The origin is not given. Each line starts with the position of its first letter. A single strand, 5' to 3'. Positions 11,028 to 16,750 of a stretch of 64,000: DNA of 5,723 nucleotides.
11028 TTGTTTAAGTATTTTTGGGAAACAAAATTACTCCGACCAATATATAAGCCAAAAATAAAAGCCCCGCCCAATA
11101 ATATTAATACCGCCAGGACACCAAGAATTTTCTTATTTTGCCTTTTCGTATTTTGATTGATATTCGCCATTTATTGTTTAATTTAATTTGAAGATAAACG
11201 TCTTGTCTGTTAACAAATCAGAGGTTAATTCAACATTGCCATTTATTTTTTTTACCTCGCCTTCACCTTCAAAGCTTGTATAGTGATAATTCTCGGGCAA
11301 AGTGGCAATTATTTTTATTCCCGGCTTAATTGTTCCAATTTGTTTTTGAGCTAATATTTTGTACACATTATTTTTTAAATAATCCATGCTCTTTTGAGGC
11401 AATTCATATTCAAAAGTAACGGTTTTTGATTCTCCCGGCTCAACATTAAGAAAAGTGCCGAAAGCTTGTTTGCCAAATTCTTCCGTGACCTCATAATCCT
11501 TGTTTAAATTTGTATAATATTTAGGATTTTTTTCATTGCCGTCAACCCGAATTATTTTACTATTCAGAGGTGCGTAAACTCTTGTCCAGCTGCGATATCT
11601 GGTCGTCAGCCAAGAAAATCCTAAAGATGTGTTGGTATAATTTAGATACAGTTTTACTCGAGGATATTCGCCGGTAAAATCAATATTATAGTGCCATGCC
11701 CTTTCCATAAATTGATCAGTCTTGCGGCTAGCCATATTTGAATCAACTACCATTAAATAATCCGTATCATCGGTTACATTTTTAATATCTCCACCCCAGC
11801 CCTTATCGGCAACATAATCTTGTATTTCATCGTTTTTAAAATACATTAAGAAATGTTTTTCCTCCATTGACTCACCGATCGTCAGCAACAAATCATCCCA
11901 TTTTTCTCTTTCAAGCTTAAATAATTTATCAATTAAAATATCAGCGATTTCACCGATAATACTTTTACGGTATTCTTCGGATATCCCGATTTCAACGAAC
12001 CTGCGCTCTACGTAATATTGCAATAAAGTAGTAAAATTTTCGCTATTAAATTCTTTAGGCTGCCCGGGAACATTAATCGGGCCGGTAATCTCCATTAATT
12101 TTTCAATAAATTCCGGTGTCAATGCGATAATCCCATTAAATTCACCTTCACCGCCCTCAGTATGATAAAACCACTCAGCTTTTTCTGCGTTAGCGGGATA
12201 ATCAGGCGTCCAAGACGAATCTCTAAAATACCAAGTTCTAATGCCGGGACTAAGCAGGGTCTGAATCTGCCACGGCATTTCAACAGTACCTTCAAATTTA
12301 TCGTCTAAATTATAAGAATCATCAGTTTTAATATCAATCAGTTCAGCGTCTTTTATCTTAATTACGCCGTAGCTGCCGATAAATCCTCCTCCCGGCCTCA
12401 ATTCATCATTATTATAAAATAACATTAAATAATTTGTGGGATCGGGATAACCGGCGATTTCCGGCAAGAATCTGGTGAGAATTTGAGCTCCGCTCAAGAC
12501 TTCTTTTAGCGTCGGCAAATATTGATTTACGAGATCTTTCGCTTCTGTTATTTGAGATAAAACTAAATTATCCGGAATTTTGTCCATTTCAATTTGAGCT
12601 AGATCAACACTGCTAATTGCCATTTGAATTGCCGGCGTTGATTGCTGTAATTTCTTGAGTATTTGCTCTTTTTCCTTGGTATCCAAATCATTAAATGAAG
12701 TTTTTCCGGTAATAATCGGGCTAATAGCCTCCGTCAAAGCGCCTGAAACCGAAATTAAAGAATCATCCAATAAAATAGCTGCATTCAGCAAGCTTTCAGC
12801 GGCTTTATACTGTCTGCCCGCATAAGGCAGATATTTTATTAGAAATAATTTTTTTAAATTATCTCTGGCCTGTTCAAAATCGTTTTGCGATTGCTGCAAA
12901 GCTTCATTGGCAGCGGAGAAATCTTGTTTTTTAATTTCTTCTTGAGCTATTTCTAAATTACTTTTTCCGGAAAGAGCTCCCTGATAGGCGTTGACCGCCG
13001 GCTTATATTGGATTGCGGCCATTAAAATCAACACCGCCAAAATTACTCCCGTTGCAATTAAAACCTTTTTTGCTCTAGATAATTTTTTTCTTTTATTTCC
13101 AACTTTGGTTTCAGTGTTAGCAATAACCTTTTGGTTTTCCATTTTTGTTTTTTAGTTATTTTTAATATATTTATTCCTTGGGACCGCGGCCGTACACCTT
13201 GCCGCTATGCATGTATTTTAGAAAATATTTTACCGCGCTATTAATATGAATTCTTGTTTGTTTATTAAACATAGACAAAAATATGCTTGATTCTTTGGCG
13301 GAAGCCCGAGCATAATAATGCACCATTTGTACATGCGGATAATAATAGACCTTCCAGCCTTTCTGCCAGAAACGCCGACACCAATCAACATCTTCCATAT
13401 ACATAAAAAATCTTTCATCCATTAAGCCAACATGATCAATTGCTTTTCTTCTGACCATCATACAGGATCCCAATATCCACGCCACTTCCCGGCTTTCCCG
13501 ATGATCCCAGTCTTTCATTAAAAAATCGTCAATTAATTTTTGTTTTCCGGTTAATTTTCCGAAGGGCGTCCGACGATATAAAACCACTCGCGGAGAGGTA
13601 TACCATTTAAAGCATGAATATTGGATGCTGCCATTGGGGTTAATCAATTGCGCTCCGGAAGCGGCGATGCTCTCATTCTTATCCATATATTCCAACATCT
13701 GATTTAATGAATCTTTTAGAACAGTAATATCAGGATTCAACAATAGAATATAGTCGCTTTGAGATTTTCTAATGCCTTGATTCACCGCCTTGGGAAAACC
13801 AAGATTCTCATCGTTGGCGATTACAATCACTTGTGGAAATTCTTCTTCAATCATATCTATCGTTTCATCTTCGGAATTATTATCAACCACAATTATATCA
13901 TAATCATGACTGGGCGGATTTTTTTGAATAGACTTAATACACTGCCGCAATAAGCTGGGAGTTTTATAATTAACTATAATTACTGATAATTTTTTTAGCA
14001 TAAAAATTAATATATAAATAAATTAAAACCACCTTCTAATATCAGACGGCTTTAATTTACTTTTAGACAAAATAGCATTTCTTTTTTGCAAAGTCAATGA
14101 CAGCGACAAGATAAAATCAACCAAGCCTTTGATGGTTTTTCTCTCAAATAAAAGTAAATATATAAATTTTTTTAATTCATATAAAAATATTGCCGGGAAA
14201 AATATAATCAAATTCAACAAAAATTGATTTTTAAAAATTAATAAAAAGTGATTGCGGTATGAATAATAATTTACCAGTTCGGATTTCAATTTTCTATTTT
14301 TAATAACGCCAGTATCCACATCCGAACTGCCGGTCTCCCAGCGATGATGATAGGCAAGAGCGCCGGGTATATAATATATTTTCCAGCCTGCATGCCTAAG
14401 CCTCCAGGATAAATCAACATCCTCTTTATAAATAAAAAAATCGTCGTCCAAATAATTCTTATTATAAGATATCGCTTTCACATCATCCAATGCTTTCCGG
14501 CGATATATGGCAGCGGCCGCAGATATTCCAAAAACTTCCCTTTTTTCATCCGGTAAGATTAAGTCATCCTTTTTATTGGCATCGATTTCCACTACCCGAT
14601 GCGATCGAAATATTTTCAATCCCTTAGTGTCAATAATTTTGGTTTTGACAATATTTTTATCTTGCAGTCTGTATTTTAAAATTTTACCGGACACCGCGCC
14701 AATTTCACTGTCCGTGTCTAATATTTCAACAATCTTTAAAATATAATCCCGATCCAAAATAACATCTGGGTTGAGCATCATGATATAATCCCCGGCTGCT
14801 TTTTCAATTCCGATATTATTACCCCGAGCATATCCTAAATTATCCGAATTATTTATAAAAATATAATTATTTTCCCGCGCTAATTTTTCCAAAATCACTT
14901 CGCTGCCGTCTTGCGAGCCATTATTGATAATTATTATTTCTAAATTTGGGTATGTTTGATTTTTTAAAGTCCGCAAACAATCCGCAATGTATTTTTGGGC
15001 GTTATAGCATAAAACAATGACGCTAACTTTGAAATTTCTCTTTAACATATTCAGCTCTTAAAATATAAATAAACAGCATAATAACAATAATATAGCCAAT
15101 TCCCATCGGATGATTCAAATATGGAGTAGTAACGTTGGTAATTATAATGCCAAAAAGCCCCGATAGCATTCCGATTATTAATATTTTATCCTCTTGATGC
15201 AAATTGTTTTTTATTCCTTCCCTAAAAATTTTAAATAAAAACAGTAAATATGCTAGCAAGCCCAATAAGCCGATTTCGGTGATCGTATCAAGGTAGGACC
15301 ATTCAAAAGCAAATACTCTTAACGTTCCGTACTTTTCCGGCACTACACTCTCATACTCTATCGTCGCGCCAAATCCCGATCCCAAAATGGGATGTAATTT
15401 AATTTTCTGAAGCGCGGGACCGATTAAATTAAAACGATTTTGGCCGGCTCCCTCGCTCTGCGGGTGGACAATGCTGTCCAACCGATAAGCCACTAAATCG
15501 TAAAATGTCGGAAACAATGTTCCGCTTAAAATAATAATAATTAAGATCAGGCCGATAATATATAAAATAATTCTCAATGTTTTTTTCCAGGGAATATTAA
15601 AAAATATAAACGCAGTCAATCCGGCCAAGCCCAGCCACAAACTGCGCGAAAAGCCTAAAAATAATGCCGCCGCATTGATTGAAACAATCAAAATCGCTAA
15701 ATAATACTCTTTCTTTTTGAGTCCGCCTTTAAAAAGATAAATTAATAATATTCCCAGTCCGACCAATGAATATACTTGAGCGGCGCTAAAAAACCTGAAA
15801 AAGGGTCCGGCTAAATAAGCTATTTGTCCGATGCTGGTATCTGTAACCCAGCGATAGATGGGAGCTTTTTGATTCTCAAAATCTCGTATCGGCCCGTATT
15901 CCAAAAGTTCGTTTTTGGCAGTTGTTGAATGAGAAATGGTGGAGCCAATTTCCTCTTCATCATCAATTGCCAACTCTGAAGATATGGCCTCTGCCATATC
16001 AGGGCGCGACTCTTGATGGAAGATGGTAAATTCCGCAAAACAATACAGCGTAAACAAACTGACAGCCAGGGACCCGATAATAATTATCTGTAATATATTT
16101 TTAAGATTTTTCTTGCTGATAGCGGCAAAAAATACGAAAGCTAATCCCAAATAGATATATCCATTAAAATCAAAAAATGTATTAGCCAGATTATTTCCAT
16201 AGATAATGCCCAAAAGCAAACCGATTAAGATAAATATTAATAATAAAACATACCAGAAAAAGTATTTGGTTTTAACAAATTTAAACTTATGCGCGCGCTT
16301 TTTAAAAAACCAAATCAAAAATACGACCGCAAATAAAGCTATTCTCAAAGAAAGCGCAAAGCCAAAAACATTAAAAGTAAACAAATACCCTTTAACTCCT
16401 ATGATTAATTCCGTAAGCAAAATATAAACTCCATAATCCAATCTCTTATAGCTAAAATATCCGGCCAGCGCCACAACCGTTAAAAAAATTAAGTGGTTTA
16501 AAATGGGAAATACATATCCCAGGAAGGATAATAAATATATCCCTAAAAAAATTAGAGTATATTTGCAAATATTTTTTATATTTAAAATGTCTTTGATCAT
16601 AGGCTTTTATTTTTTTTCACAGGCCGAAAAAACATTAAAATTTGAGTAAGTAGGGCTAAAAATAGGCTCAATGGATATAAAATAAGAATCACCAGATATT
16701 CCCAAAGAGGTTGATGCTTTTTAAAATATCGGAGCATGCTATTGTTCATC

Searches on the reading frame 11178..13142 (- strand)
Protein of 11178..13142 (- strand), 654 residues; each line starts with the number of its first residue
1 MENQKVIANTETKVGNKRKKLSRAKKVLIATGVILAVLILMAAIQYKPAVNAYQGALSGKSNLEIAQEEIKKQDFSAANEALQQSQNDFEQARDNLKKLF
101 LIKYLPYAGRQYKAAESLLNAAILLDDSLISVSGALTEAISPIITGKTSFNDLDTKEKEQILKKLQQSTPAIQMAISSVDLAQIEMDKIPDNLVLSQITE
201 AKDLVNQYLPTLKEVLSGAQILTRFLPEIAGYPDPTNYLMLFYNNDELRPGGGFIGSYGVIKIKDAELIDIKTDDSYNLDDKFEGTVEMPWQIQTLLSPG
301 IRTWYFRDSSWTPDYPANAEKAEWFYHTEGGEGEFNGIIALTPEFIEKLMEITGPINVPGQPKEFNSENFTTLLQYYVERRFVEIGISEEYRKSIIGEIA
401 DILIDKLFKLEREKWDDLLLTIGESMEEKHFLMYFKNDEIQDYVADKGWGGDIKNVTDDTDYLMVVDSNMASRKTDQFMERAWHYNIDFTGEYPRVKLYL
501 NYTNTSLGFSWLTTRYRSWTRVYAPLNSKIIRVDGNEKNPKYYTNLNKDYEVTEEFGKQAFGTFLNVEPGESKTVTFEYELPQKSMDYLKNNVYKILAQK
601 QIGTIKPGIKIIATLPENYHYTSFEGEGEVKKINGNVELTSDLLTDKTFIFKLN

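Call 76: search_protein_families(library=pfam, proteins=[window:11178-13142:-], max_evalue=0.00001)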
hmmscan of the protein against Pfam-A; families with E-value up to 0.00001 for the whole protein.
window:11178-13142:- (654 aa): 1 family
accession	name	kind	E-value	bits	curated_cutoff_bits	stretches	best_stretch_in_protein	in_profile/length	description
PF13196.11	DUF4012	-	3.7e-25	89.5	28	1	235-375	3-140/144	Protein of unknown function (DUF4012)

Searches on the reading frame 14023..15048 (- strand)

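Call 76: search_protein_families(library=pfam, proteins=[window:14023-15048:-], max_evalue=0.00001)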
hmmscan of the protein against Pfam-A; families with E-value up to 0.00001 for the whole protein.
window:14023-15048:- (341 aa): 4 families
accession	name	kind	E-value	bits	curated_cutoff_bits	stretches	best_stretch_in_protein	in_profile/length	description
PF00535.33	Glycos_transf_2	-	3.2e-30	105.7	23.3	1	9-189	1-166/168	Glycosyl transferase family 2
PF13641.12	Glyco_tranf_2_3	-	7.3e-17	62.6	27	1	8-236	3-213/230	Glycosyltransferase like family 2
PF10111.15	Glyco_tranf_2_2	-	2.8e-10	40.6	27.3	1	10-111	2-107/276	Glycosyltransferase like family 2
PF13632.12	Glyco_trans_2_3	-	1.7e-08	35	27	1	88-255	1-138/198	Glycosyl transferase family group 2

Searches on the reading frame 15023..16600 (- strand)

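Call 76: search_protein_families(library=pfam, proteins=[window:15023-16600:-], max_evalue=0.00001)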
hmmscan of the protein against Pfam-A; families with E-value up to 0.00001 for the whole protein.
window:15023-16600:- (525 aa): 1 family
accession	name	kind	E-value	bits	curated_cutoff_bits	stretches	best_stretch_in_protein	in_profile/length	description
PF04932.20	Wzy_C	-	1.8e-12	47.7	31.7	1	306-452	3-149/149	O-Antigen ligase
